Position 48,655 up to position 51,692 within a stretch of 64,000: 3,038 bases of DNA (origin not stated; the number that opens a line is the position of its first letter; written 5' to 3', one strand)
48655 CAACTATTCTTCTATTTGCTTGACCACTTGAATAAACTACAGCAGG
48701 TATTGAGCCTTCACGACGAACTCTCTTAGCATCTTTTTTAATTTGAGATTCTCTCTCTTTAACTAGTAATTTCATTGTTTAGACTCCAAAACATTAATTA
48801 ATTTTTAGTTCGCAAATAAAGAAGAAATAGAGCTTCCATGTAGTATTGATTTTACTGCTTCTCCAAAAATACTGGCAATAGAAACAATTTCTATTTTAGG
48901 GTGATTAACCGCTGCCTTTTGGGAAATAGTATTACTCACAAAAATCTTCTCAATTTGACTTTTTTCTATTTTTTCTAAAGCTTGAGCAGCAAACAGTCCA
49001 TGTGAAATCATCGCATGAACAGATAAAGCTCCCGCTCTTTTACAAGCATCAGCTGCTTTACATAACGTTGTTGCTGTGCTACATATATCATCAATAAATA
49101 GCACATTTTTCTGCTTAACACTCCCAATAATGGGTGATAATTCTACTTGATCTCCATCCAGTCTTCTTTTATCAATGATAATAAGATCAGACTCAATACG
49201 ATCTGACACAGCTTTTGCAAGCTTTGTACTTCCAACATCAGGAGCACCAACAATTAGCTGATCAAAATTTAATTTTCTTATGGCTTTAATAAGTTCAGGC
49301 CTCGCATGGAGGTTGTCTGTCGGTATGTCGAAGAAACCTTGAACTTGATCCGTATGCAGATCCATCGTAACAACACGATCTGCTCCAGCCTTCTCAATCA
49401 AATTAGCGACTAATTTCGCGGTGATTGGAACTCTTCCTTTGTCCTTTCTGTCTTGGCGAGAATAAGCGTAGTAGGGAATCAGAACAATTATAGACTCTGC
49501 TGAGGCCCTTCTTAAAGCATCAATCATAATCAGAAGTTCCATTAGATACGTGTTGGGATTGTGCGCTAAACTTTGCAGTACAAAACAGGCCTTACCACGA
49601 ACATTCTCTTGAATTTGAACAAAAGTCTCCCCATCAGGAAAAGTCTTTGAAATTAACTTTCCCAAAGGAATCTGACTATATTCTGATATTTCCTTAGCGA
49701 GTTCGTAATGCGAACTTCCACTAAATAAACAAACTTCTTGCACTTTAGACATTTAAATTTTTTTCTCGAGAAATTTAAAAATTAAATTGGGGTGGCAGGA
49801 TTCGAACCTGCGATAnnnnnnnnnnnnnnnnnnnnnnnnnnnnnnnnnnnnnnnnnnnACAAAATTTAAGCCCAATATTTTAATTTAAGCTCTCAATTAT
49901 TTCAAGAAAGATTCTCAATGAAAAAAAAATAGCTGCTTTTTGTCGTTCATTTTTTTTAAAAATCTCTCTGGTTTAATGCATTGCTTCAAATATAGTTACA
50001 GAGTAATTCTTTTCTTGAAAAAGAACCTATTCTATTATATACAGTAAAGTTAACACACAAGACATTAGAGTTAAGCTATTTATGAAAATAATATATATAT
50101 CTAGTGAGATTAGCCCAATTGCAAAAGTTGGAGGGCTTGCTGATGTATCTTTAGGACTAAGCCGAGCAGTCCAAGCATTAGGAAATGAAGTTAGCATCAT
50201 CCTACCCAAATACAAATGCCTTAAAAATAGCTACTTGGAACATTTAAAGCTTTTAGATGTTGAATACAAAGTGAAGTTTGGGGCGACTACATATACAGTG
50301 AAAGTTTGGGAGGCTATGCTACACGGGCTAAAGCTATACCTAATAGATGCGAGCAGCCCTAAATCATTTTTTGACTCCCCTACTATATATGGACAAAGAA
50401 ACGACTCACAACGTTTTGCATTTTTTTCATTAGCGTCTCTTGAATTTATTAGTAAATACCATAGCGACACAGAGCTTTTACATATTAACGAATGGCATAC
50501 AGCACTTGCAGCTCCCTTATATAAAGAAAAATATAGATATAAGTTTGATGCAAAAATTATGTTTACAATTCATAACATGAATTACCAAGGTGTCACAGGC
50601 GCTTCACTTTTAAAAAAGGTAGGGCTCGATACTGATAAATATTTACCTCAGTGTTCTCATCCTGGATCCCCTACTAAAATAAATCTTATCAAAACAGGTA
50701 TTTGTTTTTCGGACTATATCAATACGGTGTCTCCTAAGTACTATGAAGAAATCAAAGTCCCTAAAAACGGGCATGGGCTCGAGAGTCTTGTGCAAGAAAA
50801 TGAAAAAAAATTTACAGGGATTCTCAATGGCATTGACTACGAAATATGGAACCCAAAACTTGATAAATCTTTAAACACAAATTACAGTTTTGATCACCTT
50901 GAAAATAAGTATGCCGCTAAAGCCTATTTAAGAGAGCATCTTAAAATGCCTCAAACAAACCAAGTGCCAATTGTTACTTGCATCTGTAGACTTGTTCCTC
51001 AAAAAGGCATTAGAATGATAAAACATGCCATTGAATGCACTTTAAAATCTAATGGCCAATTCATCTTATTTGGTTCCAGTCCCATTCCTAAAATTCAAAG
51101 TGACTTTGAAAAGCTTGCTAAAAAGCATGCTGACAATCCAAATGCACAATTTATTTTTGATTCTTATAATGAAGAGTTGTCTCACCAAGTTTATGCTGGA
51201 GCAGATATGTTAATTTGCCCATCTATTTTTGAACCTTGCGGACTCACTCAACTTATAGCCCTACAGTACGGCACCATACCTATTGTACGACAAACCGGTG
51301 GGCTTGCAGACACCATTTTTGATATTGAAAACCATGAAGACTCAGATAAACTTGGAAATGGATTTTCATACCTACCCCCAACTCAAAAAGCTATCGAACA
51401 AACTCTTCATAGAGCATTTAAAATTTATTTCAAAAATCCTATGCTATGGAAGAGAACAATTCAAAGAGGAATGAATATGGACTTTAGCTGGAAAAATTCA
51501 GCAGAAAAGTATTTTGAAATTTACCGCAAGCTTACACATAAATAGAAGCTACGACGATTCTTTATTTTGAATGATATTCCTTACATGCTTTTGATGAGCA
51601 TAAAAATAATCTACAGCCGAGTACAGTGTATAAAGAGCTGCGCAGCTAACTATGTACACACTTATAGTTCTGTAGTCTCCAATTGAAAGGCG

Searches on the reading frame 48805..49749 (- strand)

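Call 47: search_protein_families(library=pfam, proteins=[window:48805-49749:-], max_evalue=0.00001)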
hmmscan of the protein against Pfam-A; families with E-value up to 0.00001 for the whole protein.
window:48805-49749:- (314 aa): 3 families
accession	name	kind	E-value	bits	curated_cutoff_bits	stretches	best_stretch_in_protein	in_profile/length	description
PF13793.12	Pribosyltran_N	-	1.8e-53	179.8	25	1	7-122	2-117/117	N-terminal domain of ribose phosphate pyrophosphokinase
PF14572.12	Pribosyl_synth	-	4.3e-20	72.9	27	1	207-312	77-183/184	Phosphoribosyl synthetase-associated domain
PF00156.33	Pribosyltran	-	1.9e-13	50.5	26.3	1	155-256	17-125/158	Phosphoribosyl transferase domain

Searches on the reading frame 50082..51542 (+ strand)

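Call 47: search_protein_families(library=pfam, proteins=[window:50082-51542:+], max_evalue=0.00001)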
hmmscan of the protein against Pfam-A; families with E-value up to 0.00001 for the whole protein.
window:50082-51542:+ (487 aa): 3 families
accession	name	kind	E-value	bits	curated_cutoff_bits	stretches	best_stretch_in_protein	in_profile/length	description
PF08323.17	Glyco_transf_5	-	1.7e-61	208.5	22.7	1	2-238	1-238/239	Starch synthase catalytic domain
PF00534.26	Glycos_transf_1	-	1.4e-11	44.6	26.4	1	294-445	14-155/172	Glycosyl transferases group 1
PF13692.12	Glyco_trans_1_4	-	2.2e-09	38.1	27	1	296-414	2-117/142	Glycosyl transferases group 1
